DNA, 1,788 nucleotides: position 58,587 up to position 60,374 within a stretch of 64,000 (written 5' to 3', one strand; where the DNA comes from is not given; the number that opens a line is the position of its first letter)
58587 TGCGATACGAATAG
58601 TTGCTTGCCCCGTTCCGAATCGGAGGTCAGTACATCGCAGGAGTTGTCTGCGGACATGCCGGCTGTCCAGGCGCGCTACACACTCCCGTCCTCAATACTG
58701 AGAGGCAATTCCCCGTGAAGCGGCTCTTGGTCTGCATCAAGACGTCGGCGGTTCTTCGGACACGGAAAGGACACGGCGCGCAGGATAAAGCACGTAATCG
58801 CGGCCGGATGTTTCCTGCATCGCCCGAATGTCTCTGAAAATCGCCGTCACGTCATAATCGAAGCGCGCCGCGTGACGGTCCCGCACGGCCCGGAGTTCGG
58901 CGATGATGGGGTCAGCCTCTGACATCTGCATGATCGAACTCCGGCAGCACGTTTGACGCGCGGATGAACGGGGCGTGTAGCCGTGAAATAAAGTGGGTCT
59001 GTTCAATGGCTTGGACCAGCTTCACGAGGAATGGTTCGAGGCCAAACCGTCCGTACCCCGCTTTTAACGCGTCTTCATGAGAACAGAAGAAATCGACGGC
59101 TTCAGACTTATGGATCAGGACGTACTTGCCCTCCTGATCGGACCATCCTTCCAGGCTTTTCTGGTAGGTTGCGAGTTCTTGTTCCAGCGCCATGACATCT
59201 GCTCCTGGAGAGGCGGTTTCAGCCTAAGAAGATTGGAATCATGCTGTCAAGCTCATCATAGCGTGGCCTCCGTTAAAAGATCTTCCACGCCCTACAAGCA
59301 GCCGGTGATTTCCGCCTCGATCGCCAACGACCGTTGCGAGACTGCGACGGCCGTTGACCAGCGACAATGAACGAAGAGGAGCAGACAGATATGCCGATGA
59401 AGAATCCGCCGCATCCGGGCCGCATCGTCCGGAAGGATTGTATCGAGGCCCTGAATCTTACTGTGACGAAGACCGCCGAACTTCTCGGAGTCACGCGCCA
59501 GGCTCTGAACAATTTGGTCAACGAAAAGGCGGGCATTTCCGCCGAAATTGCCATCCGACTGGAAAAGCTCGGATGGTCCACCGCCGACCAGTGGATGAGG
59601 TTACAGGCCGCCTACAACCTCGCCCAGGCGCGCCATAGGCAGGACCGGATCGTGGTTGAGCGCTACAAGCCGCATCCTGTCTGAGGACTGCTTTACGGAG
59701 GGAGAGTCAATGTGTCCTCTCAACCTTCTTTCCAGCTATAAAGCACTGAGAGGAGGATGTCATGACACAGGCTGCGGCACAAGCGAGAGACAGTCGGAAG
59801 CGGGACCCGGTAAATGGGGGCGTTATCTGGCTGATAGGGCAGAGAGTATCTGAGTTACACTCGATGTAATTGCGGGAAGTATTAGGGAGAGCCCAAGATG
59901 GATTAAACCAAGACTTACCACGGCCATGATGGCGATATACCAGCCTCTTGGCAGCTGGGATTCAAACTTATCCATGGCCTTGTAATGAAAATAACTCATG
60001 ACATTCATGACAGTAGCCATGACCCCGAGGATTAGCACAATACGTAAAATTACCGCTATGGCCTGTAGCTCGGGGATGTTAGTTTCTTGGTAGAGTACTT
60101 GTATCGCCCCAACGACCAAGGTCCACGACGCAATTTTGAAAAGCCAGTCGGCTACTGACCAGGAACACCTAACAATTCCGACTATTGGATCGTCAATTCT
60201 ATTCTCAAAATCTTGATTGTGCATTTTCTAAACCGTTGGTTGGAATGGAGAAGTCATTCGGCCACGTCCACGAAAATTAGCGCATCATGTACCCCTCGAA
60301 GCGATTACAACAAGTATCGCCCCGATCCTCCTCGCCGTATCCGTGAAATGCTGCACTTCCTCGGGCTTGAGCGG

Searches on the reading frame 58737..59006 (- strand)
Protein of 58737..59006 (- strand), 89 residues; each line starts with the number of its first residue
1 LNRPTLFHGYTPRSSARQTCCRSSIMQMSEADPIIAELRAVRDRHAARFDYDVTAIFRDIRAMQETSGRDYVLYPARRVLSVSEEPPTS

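Call 3: search_protein_families(library=pfam, proteins=[window:58737-59006:-], max_evalue=0.01)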
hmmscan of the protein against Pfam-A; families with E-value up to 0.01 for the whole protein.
window:58737-59006:- (89 aa): 1 family
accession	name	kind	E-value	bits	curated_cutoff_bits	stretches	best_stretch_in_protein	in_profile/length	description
PF09686.15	Plasmid_RAQPRD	-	0.0069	17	23.1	1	24-65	12-53/76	Plasmid protein of unknown function (Plasmid_RAQPRD)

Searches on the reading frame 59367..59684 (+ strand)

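Call 3: search_protein_families(library=pfam, proteins=[window:59367-59684:+], max_evalue=0.01)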
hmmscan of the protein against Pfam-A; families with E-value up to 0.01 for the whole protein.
window:59367-59684:+ (105 aa): 3 families
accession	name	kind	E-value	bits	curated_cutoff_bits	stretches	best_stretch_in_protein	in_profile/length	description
PF01381.28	HTH_3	-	3.4e-07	30.6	23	1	24-67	3-46/55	Helix-turn-helix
PF15943.11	YdaS_toxin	-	6.5e-06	26.3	30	1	35-68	13-46/65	Bacterial toxin YdaS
PF13384.12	HTH_23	-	0.0094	16.2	24.6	0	31-53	18-40/50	Homeodomain-like domain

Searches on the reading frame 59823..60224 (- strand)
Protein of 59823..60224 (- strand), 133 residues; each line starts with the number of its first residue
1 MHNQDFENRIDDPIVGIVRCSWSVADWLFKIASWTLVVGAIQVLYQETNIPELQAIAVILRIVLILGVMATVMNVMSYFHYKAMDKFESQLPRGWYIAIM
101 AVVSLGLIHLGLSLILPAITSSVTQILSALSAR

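Call 3: search_protein_families(library=pfam, proteins=[window:59823-60224:-], max_evalue=0.01)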
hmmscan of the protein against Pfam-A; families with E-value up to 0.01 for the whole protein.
window:59823-60224:- (133 aa): 0 families
